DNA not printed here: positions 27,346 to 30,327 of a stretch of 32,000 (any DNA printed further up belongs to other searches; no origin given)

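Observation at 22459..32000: Seven-gene translationally coupled operon (HMGR-like, UbiA PT, RPH-type dikinase, BtaA-like DUF3419, polyprenol-kinase-like, GNAT, acyl-adenylate ligase): candidate undescribed lipid/isoprenoid pathway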

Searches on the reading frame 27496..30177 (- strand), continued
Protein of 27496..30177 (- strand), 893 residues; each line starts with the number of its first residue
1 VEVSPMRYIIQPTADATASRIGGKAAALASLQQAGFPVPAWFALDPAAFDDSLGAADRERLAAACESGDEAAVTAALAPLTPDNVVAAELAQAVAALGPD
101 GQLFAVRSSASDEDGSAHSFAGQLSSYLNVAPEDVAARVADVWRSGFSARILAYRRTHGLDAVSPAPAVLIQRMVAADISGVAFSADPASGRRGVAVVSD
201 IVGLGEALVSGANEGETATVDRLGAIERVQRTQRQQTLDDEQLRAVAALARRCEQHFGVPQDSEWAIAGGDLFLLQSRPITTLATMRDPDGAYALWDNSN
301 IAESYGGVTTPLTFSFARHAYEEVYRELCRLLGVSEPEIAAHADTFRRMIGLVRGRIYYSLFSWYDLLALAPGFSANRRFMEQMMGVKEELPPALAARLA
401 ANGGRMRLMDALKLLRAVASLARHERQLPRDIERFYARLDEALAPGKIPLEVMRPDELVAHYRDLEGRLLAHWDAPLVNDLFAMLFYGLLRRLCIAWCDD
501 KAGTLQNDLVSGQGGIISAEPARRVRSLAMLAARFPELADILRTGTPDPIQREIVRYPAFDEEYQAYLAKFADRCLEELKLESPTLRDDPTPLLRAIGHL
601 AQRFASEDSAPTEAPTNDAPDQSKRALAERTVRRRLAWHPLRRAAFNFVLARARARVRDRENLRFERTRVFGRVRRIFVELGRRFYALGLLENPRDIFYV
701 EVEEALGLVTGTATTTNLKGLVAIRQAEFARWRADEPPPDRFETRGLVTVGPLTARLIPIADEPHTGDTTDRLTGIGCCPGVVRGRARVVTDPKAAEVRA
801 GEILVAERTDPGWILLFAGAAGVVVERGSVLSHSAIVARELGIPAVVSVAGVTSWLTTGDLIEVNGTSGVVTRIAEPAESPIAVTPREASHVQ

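Call 35: search_solved_structures(query=L001:7687-8973:+, show_alignments=2, max_evalue=1e-10)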
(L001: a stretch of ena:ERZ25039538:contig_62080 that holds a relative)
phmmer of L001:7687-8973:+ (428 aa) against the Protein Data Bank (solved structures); distinct sequences matched with E-value up to 1e-10: 6.
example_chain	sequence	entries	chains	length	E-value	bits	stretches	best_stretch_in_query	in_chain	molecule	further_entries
6hr7_A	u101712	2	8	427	2.7e-77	263.8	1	62-414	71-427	HMG-CoA reductase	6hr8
1dq8_A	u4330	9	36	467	1.7e-58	201.9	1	49-410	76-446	PROTEIN (HMG-COA REDUCTASE) | HMG-COA REDUCTASE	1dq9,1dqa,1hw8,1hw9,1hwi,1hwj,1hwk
2q1l_A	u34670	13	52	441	2.1e-58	201.6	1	49-410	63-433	3-hydroxy-3-methylglutaryl-coenzyme A reductase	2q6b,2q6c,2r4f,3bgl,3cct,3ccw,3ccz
8ecg_A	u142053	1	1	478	3.4e-58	200.9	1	42-417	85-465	3-hydroxy-3-methylglutaryl-coenzyme A reductase 1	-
7uli_AAA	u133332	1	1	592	6.4e-58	200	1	42-417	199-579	3-hydroxy-3-methylglutaryl-coenzyme A reductase 1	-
8pkn_A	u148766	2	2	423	2.1e-56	195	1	49-404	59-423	3-hydroxy-3-methylglutaryl-coenzyme A reductase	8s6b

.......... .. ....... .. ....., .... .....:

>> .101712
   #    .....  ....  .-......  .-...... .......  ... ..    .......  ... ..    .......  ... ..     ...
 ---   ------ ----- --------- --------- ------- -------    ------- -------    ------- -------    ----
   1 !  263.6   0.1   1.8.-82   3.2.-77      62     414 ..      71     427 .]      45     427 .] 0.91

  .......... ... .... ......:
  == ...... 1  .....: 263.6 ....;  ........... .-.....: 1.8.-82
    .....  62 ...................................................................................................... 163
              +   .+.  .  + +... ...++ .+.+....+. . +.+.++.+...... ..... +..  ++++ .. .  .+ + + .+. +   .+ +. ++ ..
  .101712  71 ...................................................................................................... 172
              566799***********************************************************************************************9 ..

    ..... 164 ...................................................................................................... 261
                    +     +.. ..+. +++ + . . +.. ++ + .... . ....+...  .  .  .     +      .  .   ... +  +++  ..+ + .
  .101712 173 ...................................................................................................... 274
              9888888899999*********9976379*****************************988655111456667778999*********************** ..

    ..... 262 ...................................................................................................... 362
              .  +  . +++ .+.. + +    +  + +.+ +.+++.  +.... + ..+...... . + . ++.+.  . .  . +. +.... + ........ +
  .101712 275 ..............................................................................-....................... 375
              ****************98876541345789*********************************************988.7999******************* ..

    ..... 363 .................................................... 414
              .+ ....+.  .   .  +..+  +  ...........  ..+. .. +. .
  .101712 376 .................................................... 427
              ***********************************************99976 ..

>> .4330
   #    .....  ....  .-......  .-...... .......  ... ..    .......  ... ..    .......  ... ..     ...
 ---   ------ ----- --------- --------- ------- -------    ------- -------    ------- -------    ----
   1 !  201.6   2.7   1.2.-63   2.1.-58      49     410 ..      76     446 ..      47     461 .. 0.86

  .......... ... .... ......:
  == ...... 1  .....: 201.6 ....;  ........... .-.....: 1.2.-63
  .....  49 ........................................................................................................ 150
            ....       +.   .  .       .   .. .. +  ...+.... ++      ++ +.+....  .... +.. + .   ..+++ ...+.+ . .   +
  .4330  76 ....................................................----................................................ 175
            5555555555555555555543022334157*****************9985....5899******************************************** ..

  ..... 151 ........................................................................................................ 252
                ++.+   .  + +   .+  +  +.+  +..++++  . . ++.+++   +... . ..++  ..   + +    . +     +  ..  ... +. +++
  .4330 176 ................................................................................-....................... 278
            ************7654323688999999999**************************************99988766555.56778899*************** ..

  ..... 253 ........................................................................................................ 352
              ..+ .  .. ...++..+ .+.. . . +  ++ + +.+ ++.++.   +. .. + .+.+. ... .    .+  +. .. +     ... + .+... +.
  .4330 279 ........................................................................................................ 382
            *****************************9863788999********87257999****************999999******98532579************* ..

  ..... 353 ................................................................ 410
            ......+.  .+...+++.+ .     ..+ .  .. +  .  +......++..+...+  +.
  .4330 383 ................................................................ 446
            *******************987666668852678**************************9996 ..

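Call 41: search_solved_structures(query=P0001, max_evalue=1e-10)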
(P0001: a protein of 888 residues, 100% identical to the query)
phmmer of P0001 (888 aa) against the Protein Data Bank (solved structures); distinct sequences matched with E-value up to 1e-10: 8.
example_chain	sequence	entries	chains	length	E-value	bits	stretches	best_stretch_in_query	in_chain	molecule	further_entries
5fbs_A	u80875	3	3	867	1.4e-55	192.2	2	14-281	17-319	Phosphoenolpyruvate synthase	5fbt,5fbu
5hv1_A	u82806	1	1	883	1.5e-55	192.1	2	14-281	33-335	Phosphoenolpyruvate synthase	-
5hv2_A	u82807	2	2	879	1.7e-55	192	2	14-281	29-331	Phosphoenolpyruvate synthase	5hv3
8a8e_A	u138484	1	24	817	1.6e-44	155.6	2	72-211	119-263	Phosphoenolpyruvate synthase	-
9dae_A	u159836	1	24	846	7.7e-40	140.2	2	768-868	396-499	Phosphoenolpyruvate synthase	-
5hv6_A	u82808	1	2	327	5.2e-32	114.3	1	14-277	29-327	Phosphoenolpyruvate synthase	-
2ols_A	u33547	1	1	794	1e-29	106.6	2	762-864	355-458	Phosphoenolpyruvate synthase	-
9goj_A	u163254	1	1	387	2.4e-26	95.5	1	15-219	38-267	Phosphoenolpyruvate synthase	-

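Call 77: search_dna_similar(query=P0001, collection=plasmids, mode=protein, max_evalue=1e-50, max_rows=15)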
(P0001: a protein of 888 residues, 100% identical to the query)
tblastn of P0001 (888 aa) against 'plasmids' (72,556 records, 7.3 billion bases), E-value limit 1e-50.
Records with a match: 19; places in all: 19; records where one place covers at least 80% of the query: 3.
Best place of each record, by identity: <60% 19.
By first word of the organism name: Streptomyces 17; Brevibacillus 1; Roseinatronobacter 1.
By predicted mobility (MOB-suite, as given by PLSDB): non-mobilizable 16; mobilizable 3.
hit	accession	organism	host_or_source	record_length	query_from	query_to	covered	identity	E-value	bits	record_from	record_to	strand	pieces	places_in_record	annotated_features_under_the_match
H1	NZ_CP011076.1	Brevibacillus laterosporus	Oryza sativa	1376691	1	878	99%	51.3%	0e+0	775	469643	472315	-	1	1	none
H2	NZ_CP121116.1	Roseinatronobacter sp. S2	cell culture,Alkaline Spring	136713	1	868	98%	43.5%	2e-158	521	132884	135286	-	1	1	PEP/pyruvate-binding domain-containing protein | UbiA family prenyltransferase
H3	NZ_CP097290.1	Streptomyces durmitorensis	whole organism,soil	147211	15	872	97%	31.7%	6e-74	273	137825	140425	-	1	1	PEP/pyruvate-binding domain-containing protein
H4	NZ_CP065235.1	Streptomyces clavuligerus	cell culture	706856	233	871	72%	37.0%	2e-64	244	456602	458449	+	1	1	PEP/pyruvate-binding domain-containing protein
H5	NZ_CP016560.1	Streptomyces clavuligerus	-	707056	233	871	72%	37.0%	2e-64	244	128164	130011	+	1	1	PEP/pyruvate-binding domain-containing protein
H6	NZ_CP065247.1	Streptomyces clavuligerus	cell culture,lab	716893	233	871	72%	37.0%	2e-64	244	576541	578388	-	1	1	PEP/pyruvate-binding domain-containing protein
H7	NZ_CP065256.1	Streptomyces clavuligerus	cell culture,lab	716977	233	871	72%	37.0%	2e-64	244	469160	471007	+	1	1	PEP/pyruvate-binding domain-containing protein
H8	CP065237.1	Streptomyces clavuligerus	cell culture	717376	233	871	72%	37.0%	2e-64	244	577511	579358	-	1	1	phosphoenolpyruvate synthase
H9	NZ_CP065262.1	Streptomyces clavuligerus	cell culture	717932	233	871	72%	37.0%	2e-64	244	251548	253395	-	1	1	PEP/pyruvate-binding domain-containing protein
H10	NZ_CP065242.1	Streptomyces clavuligerus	cell culture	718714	233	871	72%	37.0%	2e-64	244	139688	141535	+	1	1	PEP/pyruvate-binding domain-containing protein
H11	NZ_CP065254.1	Streptomyces clavuligerus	cell culture,lab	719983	233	871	72%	37.0%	2e-64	244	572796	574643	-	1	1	PEP/pyruvate-binding domain-containing protein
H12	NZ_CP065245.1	Streptomyces clavuligerus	cell culture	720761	233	871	72%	37.0%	2e-64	244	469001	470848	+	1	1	PEP/pyruvate-binding domain-containing protein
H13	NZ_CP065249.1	Streptomyces clavuligerus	cell culture,lab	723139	233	871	72%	37.0%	2e-64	244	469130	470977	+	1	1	PEP/pyruvate-binding domain-containing protein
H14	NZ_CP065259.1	Streptomyces clavuligerus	cell culture,lab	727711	233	871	72%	37.0%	2e-64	244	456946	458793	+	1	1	PEP/pyruvate-binding domain-containing protein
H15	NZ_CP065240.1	Streptomyces clavuligerus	cell culture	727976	233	871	72%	37.0%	2e-64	244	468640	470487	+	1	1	PEP/pyruvate-binding domain-containing protein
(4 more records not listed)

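Call 78: get_annotated_region(hit=H1, flank=9000)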
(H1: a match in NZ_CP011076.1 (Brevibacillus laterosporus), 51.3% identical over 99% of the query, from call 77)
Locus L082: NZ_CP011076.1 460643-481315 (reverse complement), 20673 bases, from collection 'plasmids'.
description: Brevibacillus laterosporus strain B9 plasmid unnamed2, complete sequence
organism: Brevibacillus laterosporus (NCBI taxid 1465)
taxonomy: Bacteria; Bacillota; Bacilli; Bacillales; Paenibacillaceae; Brevibacillus; Brevibacillus laterosporus
host: -; source: Oryza sativa; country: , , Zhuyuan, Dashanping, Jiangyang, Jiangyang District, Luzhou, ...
typing (MOB-suite, as given by PLSDB): non-mobilizable
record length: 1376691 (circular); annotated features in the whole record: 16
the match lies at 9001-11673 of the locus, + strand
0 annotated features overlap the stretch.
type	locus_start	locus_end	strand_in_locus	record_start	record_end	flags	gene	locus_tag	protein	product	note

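Call 79: get_annotated_region(hit=H2, flank=10000)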
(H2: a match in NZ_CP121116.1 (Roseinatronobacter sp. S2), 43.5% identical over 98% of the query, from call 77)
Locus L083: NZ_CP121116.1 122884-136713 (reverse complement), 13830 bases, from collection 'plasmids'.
description: Roseinatronobacter sp. S2 plasmid unnamed3, complete sequence
organism: Roseinatronobacter sp. S2 (NCBI taxid 3035471)
taxonomy: Bacteria; Pseudomonadota; Alphaproteobacteria; Rhodobacterales; Paracoccaceae; Roseinatronobacter; Roseinatronobacter sp. S2
host: -; source: cell culture,Alkaline Spring; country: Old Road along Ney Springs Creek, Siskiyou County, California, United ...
typing (MOB-suite, as given by PLSDB): non-mobilizable
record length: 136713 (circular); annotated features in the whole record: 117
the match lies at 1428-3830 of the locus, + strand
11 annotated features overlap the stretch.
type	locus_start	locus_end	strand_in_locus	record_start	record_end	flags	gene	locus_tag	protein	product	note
CDS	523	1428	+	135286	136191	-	-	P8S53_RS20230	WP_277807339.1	UbiA family prenyltransferase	-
CDS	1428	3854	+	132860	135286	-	-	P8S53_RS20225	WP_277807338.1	PEP/pyruvate-binding domain-containing protein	GO:0016310 - phosphorylation [Evidence IEA]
CDS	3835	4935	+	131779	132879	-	-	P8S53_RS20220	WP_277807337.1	DUF3419 family protein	-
CDS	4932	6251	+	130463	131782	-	-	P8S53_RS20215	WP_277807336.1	hypothetical protein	-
CDS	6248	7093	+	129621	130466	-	-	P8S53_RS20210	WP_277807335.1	hypothetical protein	-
CDS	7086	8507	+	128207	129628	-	-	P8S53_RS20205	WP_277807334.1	AMP-binding protein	-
CDS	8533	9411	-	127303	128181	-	-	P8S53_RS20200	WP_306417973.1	TAXI family TRAP transporter solute-binding subunit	-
CDS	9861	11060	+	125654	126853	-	-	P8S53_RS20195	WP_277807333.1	Fic family protein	-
CDS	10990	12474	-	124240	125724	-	-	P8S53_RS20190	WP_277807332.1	ATP-binding cassette domain-containing protein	-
CDS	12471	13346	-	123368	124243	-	-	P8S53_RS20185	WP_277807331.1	ABC transporter permease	-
CDS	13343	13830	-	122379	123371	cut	-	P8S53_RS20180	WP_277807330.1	ABC transporter permease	GO:0055085 - transmembrane transport [Evidence IEA]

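Call 106: search_protein_families(library=pfam, proteins=[L083:6248-7093:+, L083:4932-6251:+], max_evalue=0.5)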
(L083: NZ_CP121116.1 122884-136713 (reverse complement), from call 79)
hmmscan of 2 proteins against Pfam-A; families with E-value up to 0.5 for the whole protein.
L083:6248-7093:+ (281 aa): 1 family
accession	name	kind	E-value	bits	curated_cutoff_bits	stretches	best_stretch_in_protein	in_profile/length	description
PF00583.31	Acetyltransf_1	-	0.097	13.4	20.7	0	180-259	29-108/116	Acetyltransferase (GNAT) family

L083:4932-6251:+ (439 aa): 0 families
